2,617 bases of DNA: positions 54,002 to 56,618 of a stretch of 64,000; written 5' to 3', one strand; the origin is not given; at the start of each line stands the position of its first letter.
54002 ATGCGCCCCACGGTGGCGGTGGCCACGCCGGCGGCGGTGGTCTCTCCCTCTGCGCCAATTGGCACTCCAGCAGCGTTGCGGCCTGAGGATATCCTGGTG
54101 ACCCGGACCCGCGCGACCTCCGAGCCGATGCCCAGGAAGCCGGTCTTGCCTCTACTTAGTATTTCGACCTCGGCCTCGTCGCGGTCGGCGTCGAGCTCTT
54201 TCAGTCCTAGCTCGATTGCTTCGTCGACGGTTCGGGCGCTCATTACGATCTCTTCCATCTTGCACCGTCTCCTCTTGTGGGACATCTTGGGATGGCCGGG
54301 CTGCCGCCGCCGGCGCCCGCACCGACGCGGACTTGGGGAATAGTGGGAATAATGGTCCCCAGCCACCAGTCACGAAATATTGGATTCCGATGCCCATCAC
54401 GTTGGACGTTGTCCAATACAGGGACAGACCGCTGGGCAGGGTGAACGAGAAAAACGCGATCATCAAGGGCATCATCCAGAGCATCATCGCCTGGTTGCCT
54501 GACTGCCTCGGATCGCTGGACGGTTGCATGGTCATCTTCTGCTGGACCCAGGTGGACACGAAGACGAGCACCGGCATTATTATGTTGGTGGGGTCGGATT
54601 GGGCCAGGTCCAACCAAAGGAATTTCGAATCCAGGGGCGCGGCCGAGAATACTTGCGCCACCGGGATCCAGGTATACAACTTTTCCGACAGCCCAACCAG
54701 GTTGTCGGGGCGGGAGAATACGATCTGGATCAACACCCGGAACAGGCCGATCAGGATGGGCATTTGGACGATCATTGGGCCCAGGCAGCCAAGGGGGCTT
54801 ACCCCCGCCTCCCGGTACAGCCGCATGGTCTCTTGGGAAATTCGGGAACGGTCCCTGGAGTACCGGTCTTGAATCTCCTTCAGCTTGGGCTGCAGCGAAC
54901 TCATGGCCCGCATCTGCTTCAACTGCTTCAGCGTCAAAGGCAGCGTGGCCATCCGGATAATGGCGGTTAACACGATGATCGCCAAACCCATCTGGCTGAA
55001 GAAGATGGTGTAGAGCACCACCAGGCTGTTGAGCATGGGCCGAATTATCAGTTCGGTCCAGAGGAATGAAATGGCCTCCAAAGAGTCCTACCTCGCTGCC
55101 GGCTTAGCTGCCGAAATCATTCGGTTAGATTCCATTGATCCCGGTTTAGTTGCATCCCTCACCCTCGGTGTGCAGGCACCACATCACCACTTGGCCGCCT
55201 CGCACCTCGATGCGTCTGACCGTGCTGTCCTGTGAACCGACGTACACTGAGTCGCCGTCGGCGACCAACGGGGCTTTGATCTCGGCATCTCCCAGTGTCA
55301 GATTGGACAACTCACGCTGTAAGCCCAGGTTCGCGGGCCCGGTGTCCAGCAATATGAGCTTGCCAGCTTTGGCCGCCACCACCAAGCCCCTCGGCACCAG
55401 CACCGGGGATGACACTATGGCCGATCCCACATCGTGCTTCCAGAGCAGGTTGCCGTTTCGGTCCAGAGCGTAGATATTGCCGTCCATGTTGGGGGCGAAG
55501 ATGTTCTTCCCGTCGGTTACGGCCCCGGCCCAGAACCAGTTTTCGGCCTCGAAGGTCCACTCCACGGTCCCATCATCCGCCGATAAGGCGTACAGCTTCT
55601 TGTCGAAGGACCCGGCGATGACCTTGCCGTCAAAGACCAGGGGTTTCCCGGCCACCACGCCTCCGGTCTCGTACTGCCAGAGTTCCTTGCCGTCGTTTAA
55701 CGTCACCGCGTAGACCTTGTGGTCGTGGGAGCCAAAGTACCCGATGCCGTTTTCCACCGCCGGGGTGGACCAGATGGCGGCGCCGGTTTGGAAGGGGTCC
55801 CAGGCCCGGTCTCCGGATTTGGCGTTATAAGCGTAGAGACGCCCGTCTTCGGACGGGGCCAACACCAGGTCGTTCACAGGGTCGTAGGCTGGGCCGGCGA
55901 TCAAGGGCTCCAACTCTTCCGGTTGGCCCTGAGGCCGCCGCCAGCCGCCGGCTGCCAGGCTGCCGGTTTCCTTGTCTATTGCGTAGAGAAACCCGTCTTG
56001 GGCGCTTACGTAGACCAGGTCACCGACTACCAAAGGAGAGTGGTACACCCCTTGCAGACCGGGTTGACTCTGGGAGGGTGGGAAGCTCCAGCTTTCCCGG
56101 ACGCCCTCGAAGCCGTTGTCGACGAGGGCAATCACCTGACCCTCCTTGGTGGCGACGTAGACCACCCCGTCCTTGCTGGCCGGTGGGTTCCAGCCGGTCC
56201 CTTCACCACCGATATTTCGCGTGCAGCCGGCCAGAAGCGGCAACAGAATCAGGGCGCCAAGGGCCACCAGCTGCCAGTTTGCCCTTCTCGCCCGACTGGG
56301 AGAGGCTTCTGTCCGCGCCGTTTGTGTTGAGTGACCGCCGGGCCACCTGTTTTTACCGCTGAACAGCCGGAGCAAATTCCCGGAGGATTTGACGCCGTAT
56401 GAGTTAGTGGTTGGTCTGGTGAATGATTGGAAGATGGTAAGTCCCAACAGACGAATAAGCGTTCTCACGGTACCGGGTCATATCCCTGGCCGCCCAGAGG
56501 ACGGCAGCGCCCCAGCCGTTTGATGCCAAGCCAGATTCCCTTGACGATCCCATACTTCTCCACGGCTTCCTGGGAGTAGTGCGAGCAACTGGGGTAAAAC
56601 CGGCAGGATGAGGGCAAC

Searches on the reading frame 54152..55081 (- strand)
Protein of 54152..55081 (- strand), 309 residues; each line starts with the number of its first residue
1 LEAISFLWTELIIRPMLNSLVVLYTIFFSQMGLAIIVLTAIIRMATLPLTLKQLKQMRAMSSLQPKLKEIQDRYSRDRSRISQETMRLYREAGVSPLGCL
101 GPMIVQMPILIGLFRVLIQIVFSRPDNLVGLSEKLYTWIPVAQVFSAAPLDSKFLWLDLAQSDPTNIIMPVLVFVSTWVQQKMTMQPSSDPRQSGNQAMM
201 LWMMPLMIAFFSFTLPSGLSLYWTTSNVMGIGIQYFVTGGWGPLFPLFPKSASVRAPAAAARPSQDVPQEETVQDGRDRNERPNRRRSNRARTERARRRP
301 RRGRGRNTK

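Call 77: search_protein_families(library=pfam, proteins=[window:54152-55081:-], max_evalue=0.0001)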
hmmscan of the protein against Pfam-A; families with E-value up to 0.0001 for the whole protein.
window:54152-55081:- (309 aa): 1 family
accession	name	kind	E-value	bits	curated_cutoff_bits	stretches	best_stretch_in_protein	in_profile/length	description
PF02096.25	60KD_IMP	-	2.4e-54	184.1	35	1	31-237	1-161/163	60Kd inner membrane protein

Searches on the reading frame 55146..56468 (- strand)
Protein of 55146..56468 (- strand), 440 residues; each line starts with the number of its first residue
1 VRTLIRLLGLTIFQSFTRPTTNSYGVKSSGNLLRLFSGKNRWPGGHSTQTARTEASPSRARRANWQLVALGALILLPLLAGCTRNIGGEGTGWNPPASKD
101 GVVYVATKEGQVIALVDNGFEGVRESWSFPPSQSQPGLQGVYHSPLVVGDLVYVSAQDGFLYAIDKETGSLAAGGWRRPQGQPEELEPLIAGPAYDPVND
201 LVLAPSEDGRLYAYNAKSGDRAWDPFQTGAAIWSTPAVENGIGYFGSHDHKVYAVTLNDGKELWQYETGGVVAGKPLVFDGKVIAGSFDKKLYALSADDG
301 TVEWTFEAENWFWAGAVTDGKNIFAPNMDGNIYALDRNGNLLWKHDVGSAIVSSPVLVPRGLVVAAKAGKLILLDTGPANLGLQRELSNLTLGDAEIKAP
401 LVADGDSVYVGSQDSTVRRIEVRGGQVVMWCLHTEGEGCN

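Call 77: search_protein_families(library=pfam, proteins=[window:55146-56468:-], max_evalue=0.0001)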
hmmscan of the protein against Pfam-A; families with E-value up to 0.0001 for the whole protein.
window:55146-56468:- (440 aa): 4 families
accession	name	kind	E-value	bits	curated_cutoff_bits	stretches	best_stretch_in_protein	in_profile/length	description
PF13570.13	Beta-prop_ACSF4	-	1.1e-35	124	133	1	144-375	8-242/329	Beta-alanine-activating enzyme, beta-propeller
PF13360.13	PQQ_2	-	1.2e-33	117.2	27.6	2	234-428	18-230/233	Outer membrane protein assembly factor BamB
PF01011.28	PQQ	-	8.5e-11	41.7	26.7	0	127-221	31-136/595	Glucose/ethanol/alcohol dehydrogenase, beta-propeller domain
PF25292.1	Beta-prop_CGLA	-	1.1e-08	35.4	26.8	1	283-350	2-74/316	Lambda-carrageenase beta-propeller domain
